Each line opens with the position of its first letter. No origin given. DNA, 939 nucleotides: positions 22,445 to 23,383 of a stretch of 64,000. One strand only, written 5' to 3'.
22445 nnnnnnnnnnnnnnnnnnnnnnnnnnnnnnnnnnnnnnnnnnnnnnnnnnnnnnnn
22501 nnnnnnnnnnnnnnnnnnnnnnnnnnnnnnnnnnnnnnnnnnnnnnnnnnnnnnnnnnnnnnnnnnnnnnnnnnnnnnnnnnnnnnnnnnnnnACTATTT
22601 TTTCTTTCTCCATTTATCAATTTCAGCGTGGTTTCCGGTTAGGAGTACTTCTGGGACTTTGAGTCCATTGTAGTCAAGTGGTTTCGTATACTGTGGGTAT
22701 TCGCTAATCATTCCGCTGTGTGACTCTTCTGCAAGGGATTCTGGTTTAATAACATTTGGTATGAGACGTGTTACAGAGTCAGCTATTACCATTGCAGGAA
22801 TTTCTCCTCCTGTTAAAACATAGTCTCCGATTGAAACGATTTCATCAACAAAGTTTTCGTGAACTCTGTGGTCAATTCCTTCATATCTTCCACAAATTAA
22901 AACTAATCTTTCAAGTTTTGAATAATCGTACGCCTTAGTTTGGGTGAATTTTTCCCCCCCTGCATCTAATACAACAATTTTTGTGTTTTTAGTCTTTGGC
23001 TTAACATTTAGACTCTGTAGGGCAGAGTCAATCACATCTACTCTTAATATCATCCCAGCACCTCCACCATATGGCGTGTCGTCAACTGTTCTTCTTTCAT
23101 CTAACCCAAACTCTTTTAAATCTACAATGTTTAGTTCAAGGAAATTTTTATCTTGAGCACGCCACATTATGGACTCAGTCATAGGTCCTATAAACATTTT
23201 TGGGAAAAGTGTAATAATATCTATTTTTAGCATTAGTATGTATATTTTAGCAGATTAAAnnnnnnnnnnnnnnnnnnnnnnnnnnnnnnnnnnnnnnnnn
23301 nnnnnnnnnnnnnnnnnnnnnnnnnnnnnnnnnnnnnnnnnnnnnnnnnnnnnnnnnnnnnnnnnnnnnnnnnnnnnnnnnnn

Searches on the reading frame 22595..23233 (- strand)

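Call 7: search_protein_families(library=pfam, proteins=[window:22595-23233:-], max_evalue=0.01)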
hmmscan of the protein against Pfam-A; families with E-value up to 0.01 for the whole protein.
window:22595-23233:- (212 aa): 1 family
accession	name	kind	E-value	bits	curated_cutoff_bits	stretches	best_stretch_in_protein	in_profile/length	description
PF01746.26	tRNA_m1G_MT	-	6.2e-57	192.9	27.3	1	25-212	3-185/195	tRNA (Guanine-1)-methyltransferase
